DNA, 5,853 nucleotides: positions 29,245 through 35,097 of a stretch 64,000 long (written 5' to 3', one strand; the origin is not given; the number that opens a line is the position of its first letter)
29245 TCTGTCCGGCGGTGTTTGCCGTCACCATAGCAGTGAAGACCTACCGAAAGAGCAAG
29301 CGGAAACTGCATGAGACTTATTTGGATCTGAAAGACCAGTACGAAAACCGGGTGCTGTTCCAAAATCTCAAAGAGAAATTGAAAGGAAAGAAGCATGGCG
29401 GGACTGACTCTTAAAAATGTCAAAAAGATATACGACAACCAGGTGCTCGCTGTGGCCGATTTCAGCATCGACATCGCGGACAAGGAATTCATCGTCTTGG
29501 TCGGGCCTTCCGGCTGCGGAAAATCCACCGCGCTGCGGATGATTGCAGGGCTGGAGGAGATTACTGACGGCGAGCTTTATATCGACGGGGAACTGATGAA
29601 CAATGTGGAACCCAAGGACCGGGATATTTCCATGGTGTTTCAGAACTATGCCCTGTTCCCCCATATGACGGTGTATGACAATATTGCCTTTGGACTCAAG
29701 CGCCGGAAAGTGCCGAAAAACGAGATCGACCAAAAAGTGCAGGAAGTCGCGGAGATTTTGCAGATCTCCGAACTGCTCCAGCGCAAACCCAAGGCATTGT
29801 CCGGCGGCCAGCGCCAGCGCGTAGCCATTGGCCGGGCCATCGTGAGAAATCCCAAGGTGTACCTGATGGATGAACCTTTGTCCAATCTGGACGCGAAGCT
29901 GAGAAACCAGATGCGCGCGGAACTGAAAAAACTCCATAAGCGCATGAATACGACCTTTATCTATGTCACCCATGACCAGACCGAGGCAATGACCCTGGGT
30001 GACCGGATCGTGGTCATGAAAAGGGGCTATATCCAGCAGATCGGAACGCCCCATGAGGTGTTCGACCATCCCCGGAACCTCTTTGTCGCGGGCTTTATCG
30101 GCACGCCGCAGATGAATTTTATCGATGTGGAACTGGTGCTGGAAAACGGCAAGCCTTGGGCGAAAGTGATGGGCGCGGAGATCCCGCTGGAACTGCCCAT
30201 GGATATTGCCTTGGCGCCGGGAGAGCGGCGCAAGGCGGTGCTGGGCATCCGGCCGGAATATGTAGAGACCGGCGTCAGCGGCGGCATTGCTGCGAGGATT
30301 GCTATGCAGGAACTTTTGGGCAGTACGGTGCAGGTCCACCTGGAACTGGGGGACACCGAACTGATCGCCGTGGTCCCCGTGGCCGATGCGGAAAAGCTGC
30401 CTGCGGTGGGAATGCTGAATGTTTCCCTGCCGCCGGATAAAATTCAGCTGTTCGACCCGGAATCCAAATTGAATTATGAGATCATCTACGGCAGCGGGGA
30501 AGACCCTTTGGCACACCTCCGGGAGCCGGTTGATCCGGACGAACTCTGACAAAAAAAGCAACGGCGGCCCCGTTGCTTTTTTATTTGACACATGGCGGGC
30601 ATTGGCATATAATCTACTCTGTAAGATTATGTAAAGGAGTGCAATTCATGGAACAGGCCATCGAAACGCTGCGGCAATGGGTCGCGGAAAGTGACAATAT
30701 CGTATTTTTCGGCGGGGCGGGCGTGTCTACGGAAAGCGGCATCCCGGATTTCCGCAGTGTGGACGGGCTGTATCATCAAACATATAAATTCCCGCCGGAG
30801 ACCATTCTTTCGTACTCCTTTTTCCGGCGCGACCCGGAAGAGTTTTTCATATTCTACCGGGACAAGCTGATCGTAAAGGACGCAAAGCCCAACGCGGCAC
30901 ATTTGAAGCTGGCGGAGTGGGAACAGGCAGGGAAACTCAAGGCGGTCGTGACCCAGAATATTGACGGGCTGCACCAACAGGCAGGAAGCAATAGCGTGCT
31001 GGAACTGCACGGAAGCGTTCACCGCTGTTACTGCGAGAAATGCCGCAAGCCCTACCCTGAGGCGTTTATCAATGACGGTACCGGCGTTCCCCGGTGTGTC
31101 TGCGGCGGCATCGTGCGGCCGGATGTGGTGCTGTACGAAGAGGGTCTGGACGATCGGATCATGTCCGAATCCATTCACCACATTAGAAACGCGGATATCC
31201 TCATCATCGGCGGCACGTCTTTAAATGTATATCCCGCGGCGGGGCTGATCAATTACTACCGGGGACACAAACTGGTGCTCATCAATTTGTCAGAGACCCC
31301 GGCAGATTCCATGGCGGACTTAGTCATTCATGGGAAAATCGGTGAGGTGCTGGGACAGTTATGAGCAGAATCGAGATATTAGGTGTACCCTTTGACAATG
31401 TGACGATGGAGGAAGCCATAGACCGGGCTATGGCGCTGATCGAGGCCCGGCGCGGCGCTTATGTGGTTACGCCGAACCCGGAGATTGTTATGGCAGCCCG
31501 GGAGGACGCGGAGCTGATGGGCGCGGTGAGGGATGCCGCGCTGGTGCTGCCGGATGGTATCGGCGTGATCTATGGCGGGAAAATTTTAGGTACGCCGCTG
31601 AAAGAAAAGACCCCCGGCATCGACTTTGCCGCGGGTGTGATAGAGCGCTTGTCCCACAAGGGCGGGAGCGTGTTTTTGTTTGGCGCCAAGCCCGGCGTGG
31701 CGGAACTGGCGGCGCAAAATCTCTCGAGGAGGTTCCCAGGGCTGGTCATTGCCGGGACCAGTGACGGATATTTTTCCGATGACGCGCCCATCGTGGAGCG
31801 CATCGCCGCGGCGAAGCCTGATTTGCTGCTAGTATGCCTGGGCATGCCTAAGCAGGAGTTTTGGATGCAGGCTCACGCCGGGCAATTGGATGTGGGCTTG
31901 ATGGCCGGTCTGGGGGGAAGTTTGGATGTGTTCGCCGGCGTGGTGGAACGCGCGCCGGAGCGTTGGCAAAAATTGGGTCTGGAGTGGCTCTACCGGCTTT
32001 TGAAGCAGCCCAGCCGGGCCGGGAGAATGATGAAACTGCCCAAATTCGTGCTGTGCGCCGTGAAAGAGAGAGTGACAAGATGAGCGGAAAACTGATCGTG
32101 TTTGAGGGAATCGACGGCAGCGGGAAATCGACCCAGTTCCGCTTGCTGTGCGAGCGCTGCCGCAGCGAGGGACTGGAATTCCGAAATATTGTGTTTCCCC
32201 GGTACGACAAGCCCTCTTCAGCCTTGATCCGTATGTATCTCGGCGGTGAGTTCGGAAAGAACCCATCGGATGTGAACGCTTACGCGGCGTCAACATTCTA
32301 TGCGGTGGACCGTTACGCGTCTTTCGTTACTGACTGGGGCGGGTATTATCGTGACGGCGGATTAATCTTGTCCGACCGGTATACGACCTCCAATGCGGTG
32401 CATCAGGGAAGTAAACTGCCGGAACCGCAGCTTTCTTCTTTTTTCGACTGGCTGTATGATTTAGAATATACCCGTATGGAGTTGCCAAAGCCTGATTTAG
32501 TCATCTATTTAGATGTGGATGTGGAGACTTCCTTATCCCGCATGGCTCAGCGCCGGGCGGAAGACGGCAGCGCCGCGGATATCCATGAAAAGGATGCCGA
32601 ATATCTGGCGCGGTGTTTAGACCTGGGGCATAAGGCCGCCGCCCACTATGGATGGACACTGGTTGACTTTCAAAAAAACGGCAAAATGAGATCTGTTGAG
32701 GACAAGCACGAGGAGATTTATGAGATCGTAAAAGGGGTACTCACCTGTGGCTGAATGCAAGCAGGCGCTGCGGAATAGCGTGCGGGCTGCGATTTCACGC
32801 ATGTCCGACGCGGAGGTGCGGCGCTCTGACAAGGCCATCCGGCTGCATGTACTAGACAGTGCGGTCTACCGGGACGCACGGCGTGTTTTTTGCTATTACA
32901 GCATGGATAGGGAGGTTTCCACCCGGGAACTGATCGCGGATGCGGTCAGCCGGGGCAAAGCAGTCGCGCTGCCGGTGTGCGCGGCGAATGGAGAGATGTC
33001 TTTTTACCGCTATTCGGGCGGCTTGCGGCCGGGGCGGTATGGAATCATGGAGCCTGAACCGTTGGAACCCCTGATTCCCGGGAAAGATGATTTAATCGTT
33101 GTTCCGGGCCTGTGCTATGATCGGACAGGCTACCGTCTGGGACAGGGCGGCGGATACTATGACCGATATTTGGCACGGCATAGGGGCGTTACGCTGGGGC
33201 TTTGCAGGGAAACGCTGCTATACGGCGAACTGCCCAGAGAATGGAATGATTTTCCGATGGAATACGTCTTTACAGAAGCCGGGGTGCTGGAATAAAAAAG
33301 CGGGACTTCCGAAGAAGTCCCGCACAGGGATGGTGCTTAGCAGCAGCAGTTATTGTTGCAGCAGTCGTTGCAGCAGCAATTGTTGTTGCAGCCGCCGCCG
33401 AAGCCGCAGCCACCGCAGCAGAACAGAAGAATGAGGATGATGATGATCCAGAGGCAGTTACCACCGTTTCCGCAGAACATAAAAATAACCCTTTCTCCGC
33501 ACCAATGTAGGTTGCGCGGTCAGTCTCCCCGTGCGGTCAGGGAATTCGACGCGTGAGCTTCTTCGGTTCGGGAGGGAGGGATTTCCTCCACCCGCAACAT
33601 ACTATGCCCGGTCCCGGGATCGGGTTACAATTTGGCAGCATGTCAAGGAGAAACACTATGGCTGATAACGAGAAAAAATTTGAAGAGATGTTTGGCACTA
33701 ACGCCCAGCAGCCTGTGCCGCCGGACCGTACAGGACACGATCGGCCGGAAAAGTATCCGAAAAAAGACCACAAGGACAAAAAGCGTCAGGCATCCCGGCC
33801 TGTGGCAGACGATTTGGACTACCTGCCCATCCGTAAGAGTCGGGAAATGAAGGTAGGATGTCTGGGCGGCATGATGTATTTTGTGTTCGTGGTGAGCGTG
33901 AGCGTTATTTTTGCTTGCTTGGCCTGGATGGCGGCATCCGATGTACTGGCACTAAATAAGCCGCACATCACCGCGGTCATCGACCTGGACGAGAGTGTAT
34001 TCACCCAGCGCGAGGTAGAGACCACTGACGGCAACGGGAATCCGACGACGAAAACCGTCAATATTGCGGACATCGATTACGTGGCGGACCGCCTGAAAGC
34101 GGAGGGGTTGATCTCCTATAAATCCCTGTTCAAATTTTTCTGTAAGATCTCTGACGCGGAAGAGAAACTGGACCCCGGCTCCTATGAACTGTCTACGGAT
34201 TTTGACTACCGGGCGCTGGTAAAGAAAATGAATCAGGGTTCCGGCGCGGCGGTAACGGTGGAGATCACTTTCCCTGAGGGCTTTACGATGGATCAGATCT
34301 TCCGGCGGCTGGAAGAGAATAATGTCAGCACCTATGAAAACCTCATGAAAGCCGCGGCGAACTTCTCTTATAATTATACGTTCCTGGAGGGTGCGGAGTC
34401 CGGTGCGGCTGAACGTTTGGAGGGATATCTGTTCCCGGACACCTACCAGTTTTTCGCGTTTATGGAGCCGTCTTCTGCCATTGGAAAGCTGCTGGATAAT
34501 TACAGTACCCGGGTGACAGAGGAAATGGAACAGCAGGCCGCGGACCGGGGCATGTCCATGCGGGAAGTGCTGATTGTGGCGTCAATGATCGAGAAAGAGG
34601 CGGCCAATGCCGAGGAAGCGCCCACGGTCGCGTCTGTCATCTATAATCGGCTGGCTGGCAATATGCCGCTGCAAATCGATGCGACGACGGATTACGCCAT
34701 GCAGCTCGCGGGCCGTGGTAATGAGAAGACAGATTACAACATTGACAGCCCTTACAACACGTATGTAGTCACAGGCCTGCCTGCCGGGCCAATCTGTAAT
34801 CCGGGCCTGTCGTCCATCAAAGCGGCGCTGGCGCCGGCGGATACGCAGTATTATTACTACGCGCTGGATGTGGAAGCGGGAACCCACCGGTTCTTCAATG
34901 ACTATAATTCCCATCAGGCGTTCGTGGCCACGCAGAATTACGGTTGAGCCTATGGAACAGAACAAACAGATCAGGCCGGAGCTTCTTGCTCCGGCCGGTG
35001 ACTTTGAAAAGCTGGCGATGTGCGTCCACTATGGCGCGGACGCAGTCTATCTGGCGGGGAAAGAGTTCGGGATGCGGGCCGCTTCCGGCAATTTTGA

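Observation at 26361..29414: Efflux-style accessory proteins embedded in a sugar-type ABC importer operon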

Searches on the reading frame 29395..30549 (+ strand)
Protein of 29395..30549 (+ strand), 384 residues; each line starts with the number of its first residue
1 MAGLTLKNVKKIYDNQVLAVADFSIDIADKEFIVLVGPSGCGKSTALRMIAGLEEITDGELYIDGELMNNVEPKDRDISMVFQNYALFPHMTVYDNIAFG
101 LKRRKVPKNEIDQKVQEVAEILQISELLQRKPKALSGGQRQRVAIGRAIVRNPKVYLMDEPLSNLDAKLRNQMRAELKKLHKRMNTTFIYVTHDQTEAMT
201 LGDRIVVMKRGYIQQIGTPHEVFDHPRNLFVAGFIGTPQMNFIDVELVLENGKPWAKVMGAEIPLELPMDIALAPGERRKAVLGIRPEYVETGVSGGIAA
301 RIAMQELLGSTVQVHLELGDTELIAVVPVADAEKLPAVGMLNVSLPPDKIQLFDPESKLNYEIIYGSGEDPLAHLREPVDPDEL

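Call 7: search_protein_families(library=pfam, proteins=[window:29395-30549:+], max_evalue=0.1)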
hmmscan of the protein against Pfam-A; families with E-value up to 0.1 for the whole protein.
window:29395-30549:+ (384 aa): 23 families
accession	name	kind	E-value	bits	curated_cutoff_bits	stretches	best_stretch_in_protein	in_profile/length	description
PF00005.33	ABC_tran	-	5.1e-34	118.3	25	1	22-162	3-136/137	ABC transporter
PF17912.7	OB_MalK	-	3.6e-09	37.8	27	1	236-288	1-51/53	MalK OB fold domain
PF02463.25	SMC_N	-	6e-08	32.8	40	1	28-206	22-209/220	RecF/RecN/SMC N terminal domain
PF08402.16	TOBE_2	-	2.4e-06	28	21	1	283-353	1-76/76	TOBE domain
PF03215.21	Rad17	-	3e-05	24.5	23.8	1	24-98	39-113/186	Rad17 P-loop domain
PF13476.12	AAA_23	-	6.4e-05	24.1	27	1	4-50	2-39/201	AAA domain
PF03459.23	TOBE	-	9.4e-05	23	22.3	1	299-335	8-45/64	TOBE domain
PF13401.12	AAA_22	-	0.0001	23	27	1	29-121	4-65/130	AAA domain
PF13304.12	AAA_21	-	0.00016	22.3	27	0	32-53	1-22/304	AAA domain, putative AbiEii toxin, Type IV TA system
PF13175.12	AAA_15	-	0.00064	19.9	32.1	1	21-79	15-76/374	AAA ATPase domain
PF24389.1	ORC-CDC6-like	-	0.011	15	27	1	26-50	28-52/571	ORC-CDC6-like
PF03193.22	RsgA_GTPase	-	0.019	15.2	30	1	29-55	105-131/174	RsgA GTPase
PF13173.12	AAA_14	-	0.026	15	27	1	30-83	2-55/129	AAA domain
PF20703.3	nSTAND1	-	0.036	14.2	27.1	1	27-53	30-54/379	Novel STAND NTPase 1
PF20720.3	nSTAND3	-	0.036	14.2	27.2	0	28-51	15-38/155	Novel STAND NTPase 3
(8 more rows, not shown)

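Call 8: search_protein_families(library=ncbifam, proteins=[window:29395-30549:+], max_evalue=0.1)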
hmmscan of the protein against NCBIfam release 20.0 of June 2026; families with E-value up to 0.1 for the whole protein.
window:29395-30549:+ (384 aa): 195 families (the best 25 are shown)
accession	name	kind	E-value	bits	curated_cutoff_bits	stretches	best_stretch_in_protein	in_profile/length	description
NF008653.0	PRK11650.1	subfamily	8e-143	475.8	432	1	1-359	1-353/357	sn-glycerol-3-phosphate ABC transporter ATP-binding protein UgpC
NF008233.0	PRK11000.1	equivalog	2.6e-124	414.8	568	1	1-355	1-355/369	maltose/maltodextrin ABC transporter ATP-binding protein MalK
NF006987.0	PRK09452.1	equivalog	7e-105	350.8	482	1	4-326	18-341/378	spermidine/putrescine ABC transporter ATP-binding protein PotA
NF040933.2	ABC_arch_GlcV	equivalog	4.7e-99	331.6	450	1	4-353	3-357/357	glucose ABC transporter ATP-binding protein GlcV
TIGR03265.1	PhnT2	equivalog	6e-96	321.7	457.7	1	4-353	5-352/353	putative 2-aminoethylphosphonate ABC transporter ATP-binding protein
TIGR01187.1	potA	subfamily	4.2e-95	318.5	355.6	1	35-327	1-297/325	polyamine ABC transporter ATP-binding protein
NF043075.1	MMSYN1_0197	equivalog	5.4e-95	318.2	550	1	4-248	3-244/341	spermidine/putrescine ABC transporter ATP-binding protein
NF040840.2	tungstate_WtpC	equivalog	1e-86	291.4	440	1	7-323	5-315/347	tungstate ABC transporter ATP-binding protein WtpC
NF008513.0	PRK11432.1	equivalog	1.7e-83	280.4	496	1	4-325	7-320/351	ferric ABC transporter ATP-binding protein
TIGR00968.1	3a0106s01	subfamily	8.8e-82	274.2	342.75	1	6-237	3-233/237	sulfate ABC transporter ATP-binding protein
NF008621.0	PRK11607.1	equivalog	1.8e-80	270.5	613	1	4-240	20-255/377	putrescine ABC transporter ATP-binding subunit PotG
TIGR03258.1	PhnT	equivalog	2.3e-76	257.1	499.15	1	2-240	7-245/359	2-aminoethylphosphonate ABC transport system ATP-binding subunit PhnT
NF008105.0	PRK10851.1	equivalog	2.7e-74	250.1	502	1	5-237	4-239/362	sulfate/thiosulfate ABC transporter ATP-binding protein CysA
TIGR01186.1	proV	subfamily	3.5e-72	243.5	326.6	1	18-240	7-235/363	betaine/proline/choline family ABC transporter ATP-binding protein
TIGR03415.1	ABC_choXWV_ATP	equivalog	8.5e-59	199.4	483.75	1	15-243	35-271/382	choline ABC transporter ATP-binding protein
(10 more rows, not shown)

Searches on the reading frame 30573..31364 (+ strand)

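Call 38: search_protein_families(library=pfam, proteins=[window:30573-31364:+], max_evalue=0.001)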
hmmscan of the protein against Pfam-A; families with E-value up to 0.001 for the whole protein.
window:30573-31364:+ (263 aa): 1 family
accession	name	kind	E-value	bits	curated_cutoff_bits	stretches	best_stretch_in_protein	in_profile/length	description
PF02146.23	SIR2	-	4.4e-48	164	24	1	48-221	1-180/180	Sir2 family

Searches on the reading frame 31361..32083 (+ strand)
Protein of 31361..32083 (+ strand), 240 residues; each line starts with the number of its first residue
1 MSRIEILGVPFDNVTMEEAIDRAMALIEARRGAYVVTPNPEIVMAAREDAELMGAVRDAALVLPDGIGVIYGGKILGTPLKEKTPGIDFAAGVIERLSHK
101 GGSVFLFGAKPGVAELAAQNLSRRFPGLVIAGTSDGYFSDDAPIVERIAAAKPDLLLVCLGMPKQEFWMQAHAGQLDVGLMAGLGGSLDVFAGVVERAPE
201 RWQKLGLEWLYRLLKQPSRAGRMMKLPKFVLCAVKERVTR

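Call 38: search_protein_families(library=pfam, proteins=[window:31361-32083:+], max_evalue=0.001)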
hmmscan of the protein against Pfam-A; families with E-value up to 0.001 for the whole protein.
window:31361-32083:+ (240 aa): 1 family
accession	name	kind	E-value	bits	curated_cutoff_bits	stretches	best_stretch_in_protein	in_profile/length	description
PF03808.19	Glyco_tran_WecG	-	4e-61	206.1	27.4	1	59-224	1-168/168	Glycosyl transferase WecG/TagA/CpsF family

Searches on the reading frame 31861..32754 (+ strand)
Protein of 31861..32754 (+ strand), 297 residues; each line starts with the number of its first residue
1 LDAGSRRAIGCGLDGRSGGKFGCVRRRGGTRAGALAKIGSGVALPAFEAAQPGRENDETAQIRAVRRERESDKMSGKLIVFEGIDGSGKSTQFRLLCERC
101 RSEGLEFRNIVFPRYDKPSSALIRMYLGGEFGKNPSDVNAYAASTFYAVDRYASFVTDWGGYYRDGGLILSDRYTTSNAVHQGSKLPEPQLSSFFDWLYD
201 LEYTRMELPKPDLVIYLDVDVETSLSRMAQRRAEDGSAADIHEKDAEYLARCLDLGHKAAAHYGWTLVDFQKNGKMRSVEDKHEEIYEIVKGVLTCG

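Call 38: search_protein_families(library=pfam, proteins=[window:31861-32754:+], max_evalue=0.001)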
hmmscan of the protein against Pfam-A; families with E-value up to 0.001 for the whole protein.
window:31861-32754:+ (297 aa): 3 families
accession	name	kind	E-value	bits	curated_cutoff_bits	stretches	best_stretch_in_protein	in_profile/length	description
PF02223.23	Thymidylate_kin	-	2.7e-21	76.6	27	1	81-254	1-157/185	Thymidylate kinase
PF01712.25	dNK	-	1.8e-06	28.3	27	1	79-241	1-151/203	Deoxynucleoside kinase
PF13671.12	AAA_33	-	0.00018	22.3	27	0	78-103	1-26/143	AAA domain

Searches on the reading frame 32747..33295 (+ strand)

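Call 38: search_protein_families(library=pfam, proteins=[window:32747-33295:+], max_evalue=0.001)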
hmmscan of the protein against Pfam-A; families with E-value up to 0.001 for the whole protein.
window:32747-33295:+ (182 aa): 1 family
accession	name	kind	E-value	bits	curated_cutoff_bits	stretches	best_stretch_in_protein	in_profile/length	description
PF01812.26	5-FTHF_cyc-lig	-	4.3e-43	147.8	27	1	5-177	1-186/186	5-formyltetrahydrofolate cyclo-ligase family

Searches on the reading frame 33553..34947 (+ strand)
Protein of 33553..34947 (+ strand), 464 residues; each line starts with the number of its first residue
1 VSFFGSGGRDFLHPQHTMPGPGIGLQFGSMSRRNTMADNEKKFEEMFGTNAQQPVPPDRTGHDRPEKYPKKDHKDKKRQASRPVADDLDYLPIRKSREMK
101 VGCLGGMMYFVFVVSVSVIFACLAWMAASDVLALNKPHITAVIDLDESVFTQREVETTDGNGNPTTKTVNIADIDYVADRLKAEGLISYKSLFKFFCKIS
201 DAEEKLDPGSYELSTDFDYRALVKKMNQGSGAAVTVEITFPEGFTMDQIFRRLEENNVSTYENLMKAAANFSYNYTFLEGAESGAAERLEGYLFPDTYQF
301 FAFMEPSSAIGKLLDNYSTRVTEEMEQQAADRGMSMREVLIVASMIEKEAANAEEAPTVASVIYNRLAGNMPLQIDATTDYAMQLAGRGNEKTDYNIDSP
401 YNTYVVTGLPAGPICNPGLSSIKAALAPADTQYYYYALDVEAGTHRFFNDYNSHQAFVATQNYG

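Call 38: search_protein_families(library=pfam, proteins=[window:33553-34947:+], max_evalue=0.001)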
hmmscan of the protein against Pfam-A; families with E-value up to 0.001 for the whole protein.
window:33553-34947:+ (464 aa): 1 family
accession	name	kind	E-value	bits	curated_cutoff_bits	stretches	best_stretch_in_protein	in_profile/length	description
PF02618.21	YceG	-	3.2e-80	270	32.4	1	173-459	8-274/275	YceG-like family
